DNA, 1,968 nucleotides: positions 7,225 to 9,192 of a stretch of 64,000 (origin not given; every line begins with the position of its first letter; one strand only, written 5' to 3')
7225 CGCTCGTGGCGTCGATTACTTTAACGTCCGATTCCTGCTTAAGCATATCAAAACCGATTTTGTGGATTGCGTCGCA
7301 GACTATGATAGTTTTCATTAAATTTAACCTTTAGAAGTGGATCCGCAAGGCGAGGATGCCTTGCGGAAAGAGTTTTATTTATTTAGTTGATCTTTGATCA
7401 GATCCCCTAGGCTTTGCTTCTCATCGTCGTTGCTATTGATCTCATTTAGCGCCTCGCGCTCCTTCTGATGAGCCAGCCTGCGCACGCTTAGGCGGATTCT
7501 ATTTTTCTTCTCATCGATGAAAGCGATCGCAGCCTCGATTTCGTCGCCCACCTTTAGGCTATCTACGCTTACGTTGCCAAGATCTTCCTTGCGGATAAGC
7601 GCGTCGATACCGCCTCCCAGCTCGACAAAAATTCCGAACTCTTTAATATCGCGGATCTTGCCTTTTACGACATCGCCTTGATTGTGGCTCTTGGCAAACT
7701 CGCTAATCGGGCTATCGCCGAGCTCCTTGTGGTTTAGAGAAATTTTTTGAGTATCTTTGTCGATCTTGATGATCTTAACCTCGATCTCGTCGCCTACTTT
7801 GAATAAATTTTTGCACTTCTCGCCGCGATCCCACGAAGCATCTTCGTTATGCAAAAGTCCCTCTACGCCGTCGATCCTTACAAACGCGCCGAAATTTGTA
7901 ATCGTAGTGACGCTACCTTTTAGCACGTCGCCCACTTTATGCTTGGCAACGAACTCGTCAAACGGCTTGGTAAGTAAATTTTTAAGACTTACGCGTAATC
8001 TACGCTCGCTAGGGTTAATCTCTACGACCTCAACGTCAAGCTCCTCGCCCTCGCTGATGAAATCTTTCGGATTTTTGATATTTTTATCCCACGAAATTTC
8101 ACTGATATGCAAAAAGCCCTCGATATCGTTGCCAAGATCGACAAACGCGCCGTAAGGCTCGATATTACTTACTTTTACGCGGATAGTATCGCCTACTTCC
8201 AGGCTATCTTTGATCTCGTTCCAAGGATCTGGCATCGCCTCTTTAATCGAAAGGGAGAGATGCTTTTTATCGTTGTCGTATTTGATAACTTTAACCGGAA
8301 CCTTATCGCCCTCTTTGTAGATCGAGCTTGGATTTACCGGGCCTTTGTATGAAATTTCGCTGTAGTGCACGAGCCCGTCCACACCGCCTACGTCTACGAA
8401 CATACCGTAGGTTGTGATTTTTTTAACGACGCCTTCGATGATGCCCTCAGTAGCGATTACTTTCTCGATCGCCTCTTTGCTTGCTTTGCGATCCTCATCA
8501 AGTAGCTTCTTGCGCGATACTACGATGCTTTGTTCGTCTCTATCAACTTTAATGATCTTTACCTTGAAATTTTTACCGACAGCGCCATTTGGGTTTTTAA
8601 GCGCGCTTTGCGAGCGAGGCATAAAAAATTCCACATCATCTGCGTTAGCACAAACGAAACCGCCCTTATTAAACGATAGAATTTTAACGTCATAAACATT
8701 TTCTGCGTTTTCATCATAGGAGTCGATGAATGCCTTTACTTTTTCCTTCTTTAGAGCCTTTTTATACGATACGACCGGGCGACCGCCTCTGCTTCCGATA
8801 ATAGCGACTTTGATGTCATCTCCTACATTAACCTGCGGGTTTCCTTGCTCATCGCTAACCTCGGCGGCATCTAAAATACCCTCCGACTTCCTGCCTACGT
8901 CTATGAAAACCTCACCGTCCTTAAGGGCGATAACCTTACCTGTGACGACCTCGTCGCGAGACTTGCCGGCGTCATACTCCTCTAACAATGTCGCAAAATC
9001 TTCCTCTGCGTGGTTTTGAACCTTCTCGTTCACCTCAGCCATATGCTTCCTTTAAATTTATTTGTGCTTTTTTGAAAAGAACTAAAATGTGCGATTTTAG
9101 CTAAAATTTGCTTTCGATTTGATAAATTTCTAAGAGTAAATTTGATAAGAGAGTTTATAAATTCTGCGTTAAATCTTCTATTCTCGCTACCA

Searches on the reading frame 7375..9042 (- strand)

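Call 57: search_protein_families(library=pfam, max_evalue=0.00001, proteins=[window:7375-9042:-])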
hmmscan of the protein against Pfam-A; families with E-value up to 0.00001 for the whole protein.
window:7375-9042:- (555 aa): 5 families
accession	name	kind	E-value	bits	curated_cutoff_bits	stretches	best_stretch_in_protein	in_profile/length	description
PF00575.29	S1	-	7.3e-86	283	22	5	367-439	1-74/74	S1 RNA binding domain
PF21710.3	Spt6_S1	-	1.5e-15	57.6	27.5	0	276-354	9-87/91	Spt6, S1/OB domain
PF23459.1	S1_RRP5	-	1.3e-12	48.5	27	0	202-265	7-71/72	RRP5 S1 domain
PF13509.12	S1_2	-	1.9e-11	44.3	21.8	0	456-504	2-46/61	S1 domain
PF25522.1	OB_cyt-4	-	4.2e-06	27.6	27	0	479-517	34-72/77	Mitochondrial protein cyt-4, OB-fold domain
